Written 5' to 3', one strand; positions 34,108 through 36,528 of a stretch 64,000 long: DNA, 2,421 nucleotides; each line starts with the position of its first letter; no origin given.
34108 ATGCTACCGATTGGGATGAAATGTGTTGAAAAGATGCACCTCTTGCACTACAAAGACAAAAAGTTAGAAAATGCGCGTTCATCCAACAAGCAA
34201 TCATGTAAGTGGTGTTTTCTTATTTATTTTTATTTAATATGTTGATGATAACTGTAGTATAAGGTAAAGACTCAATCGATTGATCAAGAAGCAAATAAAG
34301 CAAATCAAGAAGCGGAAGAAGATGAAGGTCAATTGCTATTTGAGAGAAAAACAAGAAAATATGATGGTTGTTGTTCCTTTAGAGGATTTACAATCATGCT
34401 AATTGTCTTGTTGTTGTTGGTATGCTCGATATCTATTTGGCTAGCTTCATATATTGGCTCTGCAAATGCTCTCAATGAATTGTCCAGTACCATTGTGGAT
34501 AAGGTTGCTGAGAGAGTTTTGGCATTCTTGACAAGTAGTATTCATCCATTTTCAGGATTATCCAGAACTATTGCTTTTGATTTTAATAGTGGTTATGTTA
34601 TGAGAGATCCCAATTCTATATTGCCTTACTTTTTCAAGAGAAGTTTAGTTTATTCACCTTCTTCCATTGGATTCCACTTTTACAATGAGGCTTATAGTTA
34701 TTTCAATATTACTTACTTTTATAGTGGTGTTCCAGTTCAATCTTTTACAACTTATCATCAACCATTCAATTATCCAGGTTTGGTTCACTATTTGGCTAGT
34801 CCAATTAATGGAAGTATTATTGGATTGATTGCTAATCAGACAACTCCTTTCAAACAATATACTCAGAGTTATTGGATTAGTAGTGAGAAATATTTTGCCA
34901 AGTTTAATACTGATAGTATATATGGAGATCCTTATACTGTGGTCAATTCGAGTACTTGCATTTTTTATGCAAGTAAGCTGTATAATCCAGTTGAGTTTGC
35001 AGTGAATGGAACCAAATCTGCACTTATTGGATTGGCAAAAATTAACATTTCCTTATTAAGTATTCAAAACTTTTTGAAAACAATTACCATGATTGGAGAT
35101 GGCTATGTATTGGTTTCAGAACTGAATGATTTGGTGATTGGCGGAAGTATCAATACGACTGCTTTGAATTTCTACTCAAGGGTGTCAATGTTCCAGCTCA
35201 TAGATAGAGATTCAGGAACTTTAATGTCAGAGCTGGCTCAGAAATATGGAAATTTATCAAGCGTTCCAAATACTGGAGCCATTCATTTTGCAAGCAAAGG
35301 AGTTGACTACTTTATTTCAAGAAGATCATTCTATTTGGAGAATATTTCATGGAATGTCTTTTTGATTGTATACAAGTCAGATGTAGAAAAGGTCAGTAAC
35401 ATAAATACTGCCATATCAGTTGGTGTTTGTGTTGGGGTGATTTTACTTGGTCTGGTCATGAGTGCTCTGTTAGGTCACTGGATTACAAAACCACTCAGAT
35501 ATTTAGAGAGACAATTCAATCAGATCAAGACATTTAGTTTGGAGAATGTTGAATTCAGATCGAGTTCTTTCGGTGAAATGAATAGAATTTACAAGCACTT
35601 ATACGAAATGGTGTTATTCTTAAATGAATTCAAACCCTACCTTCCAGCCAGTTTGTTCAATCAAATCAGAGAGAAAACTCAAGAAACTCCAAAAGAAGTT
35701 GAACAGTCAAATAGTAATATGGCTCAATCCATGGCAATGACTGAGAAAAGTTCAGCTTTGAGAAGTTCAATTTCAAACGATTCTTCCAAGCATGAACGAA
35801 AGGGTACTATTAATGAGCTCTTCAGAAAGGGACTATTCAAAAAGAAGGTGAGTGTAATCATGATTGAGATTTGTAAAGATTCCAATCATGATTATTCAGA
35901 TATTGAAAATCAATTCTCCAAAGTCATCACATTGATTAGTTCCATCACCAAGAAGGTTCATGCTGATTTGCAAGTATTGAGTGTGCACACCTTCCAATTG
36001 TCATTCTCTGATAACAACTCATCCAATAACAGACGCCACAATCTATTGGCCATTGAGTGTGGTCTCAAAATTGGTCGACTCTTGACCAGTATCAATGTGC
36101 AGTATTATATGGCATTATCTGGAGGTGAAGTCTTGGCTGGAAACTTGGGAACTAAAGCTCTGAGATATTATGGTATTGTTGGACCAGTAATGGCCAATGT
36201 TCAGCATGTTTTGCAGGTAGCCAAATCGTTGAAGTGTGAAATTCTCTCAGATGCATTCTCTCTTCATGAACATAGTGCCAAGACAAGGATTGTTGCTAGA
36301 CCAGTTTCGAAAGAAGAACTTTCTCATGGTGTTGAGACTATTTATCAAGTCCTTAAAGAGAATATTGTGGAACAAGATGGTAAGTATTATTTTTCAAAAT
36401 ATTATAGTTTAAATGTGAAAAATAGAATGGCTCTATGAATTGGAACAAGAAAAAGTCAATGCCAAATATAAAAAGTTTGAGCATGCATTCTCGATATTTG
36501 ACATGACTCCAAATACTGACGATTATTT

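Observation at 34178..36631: Receptor-type protein with a catalytically degenerate class III nucleotidyl-cyclase homology domain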

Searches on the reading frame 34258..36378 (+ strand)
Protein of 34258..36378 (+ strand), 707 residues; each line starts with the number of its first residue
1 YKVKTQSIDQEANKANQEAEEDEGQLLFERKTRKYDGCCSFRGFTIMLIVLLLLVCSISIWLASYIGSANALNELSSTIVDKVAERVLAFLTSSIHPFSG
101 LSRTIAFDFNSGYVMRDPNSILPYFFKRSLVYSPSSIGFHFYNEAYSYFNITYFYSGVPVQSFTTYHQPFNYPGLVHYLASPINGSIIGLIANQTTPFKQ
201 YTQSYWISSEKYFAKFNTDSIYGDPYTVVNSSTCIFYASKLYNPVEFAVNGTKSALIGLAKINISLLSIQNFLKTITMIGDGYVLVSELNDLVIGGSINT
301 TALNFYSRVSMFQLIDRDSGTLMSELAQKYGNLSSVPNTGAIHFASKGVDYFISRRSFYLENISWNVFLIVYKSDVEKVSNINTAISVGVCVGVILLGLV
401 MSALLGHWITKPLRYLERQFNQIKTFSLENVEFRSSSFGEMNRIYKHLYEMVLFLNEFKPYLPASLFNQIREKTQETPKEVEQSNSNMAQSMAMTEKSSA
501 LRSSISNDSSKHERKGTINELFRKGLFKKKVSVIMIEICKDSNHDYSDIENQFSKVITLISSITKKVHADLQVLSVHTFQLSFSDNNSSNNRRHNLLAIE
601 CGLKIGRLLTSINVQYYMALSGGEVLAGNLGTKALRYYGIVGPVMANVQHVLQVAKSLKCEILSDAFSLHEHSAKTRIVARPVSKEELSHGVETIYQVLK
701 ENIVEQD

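Call 29: predict_structure(alignment_id=A4)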
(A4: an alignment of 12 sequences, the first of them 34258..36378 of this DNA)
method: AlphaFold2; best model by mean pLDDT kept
length: 707 residues; sequences in the alignment: 12
mean_pLDDT: 71.6   pTM: 0.49
mean pLDDT of the five models: 71.6, 71.5, 71.2, 69.2, 67.7
residues with pLDDT >= 90: 115; 70-90: 306; 50-70: 178; < 50: 108
segments of 3 or more residues with pLDDT < 50: 1-39, 475-524, 588-591, 632-636, 689-691, 702-707
pLDDT, mean of each block of 10 residues (from residue 1): 32 31 34 39 64 73 66 68 88 91 94 86 90 90 89 72 86 87 86 84 87 91 80 87 85 84 89 85 90 85 62 87 93 86 86 91 91 80 68 71 66 65 58 55 63 63 57 45 32 28 28 34 58 86 63 82 79 84 65 74 85 86 75 52 79 82 78 61 57 62 45
secondary structure, 60 per line:
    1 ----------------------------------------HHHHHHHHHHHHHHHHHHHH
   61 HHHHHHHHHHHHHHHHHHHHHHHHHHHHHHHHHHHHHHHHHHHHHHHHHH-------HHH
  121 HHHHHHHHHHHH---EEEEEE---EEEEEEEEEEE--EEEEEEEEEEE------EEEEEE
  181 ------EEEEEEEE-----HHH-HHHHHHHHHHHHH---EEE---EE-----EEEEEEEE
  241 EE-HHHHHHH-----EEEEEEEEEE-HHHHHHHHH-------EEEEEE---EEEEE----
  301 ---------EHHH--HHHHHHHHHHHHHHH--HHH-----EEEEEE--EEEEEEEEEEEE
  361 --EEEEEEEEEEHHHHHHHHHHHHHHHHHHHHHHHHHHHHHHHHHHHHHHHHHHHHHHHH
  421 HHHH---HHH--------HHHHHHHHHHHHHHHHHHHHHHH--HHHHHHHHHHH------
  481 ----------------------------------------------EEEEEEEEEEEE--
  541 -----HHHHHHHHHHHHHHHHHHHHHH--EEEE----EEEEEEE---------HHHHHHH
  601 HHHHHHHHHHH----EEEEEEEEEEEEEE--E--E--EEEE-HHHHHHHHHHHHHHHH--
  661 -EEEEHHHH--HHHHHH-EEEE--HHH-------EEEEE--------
elements in order (helices of 4 or more, strands of 3 or more residues): H41-110 H118-132 E136-141 E145-155 E158-168 E175-180 E187-194 H204-216 E220-222 E233-242 H244-250 E256-265 H267-275 E283-288 E292-296 H316-330 E341-346 E349-360 E363-372 H373-424 H439-461 H464-474 E527-538 H546-567 E570-573 E578-584 H594-611 E616-629 E638-641 H643-658 E662-665 H666-669 H672-677 E679-682 E695-699

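Call 33: fold_search(model_id=the predicted structure, library=pdb)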
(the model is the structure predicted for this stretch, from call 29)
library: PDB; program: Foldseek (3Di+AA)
matches with E <= 10: 1137; with E <= 0.001: 252
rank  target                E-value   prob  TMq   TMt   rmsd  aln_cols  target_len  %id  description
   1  9a65_B                1.9e-11  1.00  0.29  0.31  12.8       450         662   14  Integrative model of YVAQ-MCPB by crosslinking MS and deep learning (released 2024-09-18)
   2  9a69_B                2.6e-10  1.00  0.28  0.30  11.4       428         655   11  Integrative model of MCPB-MCPC by crosslinking MS and deep learning (released 2024-09-18)
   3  3r5g_B                7.8e-10  1.00  0.22  0.72   4.0       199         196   15  Crystal structure of the adenylyl cyclase CyaB from P. aeruginosa (released 2012-01-11)
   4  2w01_B                9.7e-10  1.00  0.20  0.64   4.7       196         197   14  Crystal structure of the guanylyl cyclase Cya2 (released 2008-09-30)
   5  6fht_B                1.6e-09  1.00  0.21  0.20  27.2       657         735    9  Crystal structure of an artificial phytochrome regulated adenylate/guanylate cyclase in its dark adapted Pr form (released 2018-04-18)
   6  6fht_A                2.0e-09  1.00  0.20  0.20  29.1       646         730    9  Crystal structure of an artificial phytochrome regulated adenylate/guanylate cyclase in its dark adapted Pr form (released 2018-04-18)
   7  2w01_A                2.6e-09  1.00  0.20  0.62   4.9       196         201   13  Crystal structure of the guanylyl cyclase Cya2 (released 2008-09-30)
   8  3r5g_A                4.3e-09  1.00  0.21  0.71   4.0       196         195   17  Crystal structure of the adenylyl cyclase CyaB from P. aeruginosa (released 2012-01-11)
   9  8hbf_A                5.6e-09  1.00  0.22  0.29  44.1       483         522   12  Structure of human soluble guanylate cyclase in the NO+Rio state at 3.1 angstrom (released 2023-04-19)
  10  2w01_D                7.0e-09  1.00  0.20  0.64   4.7       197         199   13  Crystal structure of the guanylyl cyclase Cya2 (released 2008-09-30)
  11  6jt0_A                7.4e-09  1.00  0.21  0.27  37.4       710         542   11  Structure of human soluble guanylate cyclase in the unliganded state (released 2019-08-28)
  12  2w01_C                1.5e-08  1.00  0.21  0.69   3.9       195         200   14  Crystal structure of the guanylyl cyclase Cya2 (released 2008-09-30)
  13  5o5k_A                1.8e-08  1.00  0.22  0.65   3.4       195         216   14  X-ray structure of a bacterial adenylyl cyclase soluble domain (released 2017-11-01)
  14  6jt2_B                1.8e-08  1.00  0.21  0.26  40.8       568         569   12  Structure of human soluble guanylate cyclase in the NO activated state (released 2019-09-04)
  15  6aob_A                3.1e-08  1.00  0.21  0.75   3.4       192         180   16  Crystal structure of non-canonical dimeric guanylyl cyclase domain of RhoGC fusion protein from the aquatic fungus Bla (released 2017-11-22)
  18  3lib_G                3.8e-08  1.00  0.27  0.63   7.7       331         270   11  Crystal Structure of the extracellular domain of the putative histidine kinase mmHK1S-Z3 (released 2010-05-05)
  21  6py3_A                4.5e-08  1.00  0.26  0.69   7.1       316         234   13  Crystal structure of ligand-binding domain of Pseudomonas fluorescens chemoreceptor CtaA in complex with L-isoleucine (released 2020-03-18)
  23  5ltv_D                5.0e-08  1.00  0.25  0.70   7.7       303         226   14  LIGAND BINDING DOMAIN OF PSEUDOMONAS AERUGINOSA PAO1 AMINO ACID CHEMORECPETOR PCTC IN COMPLEX WITH GABA (released 2017-09-20)
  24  6py3_B                5.3e-08  1.00  0.27  0.70   7.0       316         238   13  Crystal structure of ligand-binding domain of Pseudomonas fluorescens chemoreceptor CtaA in complex with L-isoleucine (released 2020-03-18)
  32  3li9                  6.2e-08  1.00  0.28  0.66   7.5       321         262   12  Crystal Structure of the extracellular domain of the putative histidine kinase mmHK1S-Z2 (released 2010-05-05)
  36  3lib_C                8.2e-08  1.00  0.26  0.59   8.7       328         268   11  Crystal Structure of the extracellular domain of the putative histidine kinase mmHK1S-Z3 (released 2010-05-05)
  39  6mni_B                9.7e-08  1.00  0.26  0.63   8.0       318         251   12  Structure of the tandem CACHE domain of PscC (released 2019-10-16)
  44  6mni_A                1.1e-07  1.00  0.28  0.69   7.7       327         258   12  Structure of the tandem CACHE domain of PscC (released 2019-10-16)
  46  3lib_H                1.3e-07  1.00  0.26  0.59   8.2       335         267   10  Crystal Structure of the extracellular domain of the putative histidine kinase mmHK1S-Z3 (released 2010-05-05)
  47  4wy9                  1.5e-07  1.00  0.26  0.56   7.7       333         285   11  Crystal structure of the periplasmic sensory domain of the Campylobacter jejuni chemoreceptor Tlp1 (released 2016-03-09)
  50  6fu4_B                1.6e-07  1.00  0.23  0.46  10.1       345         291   12  Ligand binding domain (LBD) of the p. aeruginosa histamine receptor TlpQ (released 2018-05-16)
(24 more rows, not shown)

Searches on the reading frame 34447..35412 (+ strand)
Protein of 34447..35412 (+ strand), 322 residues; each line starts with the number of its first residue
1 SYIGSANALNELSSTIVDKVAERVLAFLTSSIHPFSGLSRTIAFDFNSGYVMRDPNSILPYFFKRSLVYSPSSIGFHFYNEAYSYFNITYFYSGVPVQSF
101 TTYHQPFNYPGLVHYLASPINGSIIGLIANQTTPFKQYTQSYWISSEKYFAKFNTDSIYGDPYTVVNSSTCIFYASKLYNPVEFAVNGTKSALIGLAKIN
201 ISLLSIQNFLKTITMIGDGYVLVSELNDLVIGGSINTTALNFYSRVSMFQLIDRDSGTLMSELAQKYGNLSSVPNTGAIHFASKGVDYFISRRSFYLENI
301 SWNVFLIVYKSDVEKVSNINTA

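Call 74: search_solved_structures(query=A7, max_evalue=10, show_alignments=2)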
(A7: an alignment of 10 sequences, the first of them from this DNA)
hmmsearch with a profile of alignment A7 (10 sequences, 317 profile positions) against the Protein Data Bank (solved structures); distinct sequences matched with E-value up to 10: 4.
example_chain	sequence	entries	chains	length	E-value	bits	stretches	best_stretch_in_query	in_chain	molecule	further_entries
7p2y_g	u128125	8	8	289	0.45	13.4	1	219-275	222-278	ATP synthase gamma chain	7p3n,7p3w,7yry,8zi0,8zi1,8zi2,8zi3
6mni_A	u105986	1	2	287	0.56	13.1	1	190-227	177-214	Methyl-accepting chemotaxis protein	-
1s2u_A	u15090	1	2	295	1.2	12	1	101-189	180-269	Phosphoenolpyruvate phosphomutase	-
1m1b_A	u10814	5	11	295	1.2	12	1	101-189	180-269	PHOSPHOENOLPYRUVATE PHOSPHOMUTASE | PROTEIN (PHOSPHOENOLPYRUVATE MUTASE)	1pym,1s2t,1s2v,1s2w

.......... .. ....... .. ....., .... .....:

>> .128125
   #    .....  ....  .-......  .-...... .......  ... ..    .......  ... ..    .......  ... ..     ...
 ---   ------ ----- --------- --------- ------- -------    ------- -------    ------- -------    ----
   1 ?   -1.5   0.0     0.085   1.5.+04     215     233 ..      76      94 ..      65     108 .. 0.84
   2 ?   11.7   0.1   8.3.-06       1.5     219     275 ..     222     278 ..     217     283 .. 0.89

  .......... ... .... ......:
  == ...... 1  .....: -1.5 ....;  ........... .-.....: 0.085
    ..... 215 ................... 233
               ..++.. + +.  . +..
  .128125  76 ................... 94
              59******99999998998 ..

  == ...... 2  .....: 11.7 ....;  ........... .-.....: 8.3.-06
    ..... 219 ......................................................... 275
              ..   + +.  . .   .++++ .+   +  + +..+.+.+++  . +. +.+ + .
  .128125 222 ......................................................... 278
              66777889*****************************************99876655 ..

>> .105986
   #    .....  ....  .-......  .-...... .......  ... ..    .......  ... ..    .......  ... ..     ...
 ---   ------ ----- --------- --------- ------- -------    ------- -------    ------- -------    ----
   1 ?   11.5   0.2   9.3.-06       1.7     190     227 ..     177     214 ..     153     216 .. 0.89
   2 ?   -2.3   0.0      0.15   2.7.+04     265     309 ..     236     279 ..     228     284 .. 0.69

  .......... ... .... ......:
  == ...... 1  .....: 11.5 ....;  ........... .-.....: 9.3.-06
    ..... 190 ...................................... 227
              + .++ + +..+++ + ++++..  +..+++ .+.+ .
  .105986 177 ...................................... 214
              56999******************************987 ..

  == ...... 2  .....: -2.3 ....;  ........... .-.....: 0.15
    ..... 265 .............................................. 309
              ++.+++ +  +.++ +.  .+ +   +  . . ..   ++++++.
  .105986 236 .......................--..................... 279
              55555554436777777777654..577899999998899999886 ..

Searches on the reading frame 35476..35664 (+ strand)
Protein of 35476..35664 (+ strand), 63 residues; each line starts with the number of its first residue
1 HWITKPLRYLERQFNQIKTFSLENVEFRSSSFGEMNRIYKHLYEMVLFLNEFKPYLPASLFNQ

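Call 47: search_solved_structures(query=A5, max_evalue=10, show_alignments=3)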
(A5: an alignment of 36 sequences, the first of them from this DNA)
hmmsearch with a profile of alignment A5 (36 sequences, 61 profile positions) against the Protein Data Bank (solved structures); distinct sequences matched with E-value up to 10: 12.
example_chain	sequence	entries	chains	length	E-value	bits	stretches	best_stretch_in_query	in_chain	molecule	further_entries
3gx1_A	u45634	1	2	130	0.53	14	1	32-52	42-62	Lin1832 protein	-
2y0t_A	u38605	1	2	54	0.73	13.5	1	2-42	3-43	AF1503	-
2l7i_A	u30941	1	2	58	0.91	13.2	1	2-42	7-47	Uncharacterized protein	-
3zrv_A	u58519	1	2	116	1.3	12.7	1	2-48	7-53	HAMP, OSMOLARITY SENSOR PROTEIN ENVZ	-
2lfs_A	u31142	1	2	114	1.3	12.7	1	2-48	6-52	HAMP domain-containing protein, Osmolarity sensor protein EnzV chimera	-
9gsx_A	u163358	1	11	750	1.3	12.7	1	21-52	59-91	Flagellin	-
3zrx_A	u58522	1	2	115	1.3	12.7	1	2-48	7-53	AF1503 PROTEIN, OSMOLARITY SENSOR PROTEIN ENVZ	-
28lk_A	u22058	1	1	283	1.3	12.7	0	8-35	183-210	complement-inhibiting protein ChiB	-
6lja_A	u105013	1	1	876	1.9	12.1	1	1-47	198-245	Heparinase II/III-like protein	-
6ljl_A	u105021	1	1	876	1.9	12.1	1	1-47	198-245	Heparinase II/III-like protein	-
8bd7_E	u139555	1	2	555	3.9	11.2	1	18-41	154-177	Intraflagellar transport protein 56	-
1cfr_A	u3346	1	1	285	6.2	10.5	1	22-55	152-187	RESTRICTION ENDONUCLEASE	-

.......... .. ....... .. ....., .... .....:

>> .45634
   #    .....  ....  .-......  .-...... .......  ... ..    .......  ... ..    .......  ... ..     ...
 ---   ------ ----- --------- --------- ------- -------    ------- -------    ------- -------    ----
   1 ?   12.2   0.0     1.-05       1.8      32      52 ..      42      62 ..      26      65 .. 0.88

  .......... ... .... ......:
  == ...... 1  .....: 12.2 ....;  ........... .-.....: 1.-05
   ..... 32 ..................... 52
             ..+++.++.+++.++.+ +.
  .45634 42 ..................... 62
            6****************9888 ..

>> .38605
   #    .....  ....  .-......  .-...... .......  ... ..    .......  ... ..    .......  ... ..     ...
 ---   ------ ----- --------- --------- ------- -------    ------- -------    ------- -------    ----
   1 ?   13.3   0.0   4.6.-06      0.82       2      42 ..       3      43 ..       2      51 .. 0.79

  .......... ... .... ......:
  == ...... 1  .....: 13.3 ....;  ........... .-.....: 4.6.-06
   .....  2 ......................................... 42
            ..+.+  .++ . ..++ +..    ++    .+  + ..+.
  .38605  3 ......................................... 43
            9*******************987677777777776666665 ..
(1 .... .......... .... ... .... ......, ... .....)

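Call 48: search_protein_families(library=pfam, alignment_id=A5, max_evalue=1)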
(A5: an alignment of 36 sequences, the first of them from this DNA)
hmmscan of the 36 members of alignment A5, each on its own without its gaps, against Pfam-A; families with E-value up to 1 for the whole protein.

A. member 1, seq(63 aa): 0 families

B. families by the number of members that match (of 36 scanned): 16 families
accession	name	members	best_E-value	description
PF00672.30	HAMP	3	0.002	HAMP domain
PF25030.1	M-HEAT_ATR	2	0.082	Serine/threonine-protein kinase ATR, M-HEAT region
PF08581.15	Tup_N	2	0.1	Tup N-terminal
PF05499.17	DMAP1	1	0.012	DNA methyltransferase 1-associated protein 1 (DMAP1)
PF03564.21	DUF1759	1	0.024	Protein of unknown function (DUF1759)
PF21941.2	SMEK_N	1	0.027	SMEK domain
PF15513.11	DUF4651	1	0.03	Domain of unknown function (DUF4651)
PF09088.17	MIF4G_like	1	0.051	MIF4G like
PF09769.14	ApoO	1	0.082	Apolipoprotein O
PF09968.15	DUF2202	1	0.1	Uncharacterized protein domain (DUF2202)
PF21886.1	BRF2-like_C_cyclin_rpt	1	0.12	BRF2-like, C-terminal cyclin repeat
PF03507.18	CagA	1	0.13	CagA exotoxin phosphopeptide substrate mimic region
PF25472.1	DUF7902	1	0.15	Domain of unknown function (DUF7902)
PF11593.13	Med3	1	0.17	Mediator complex subunit 3 fungal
PF01474.22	DAHP_synth_2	1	0.19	Class-II DAHP synthetase family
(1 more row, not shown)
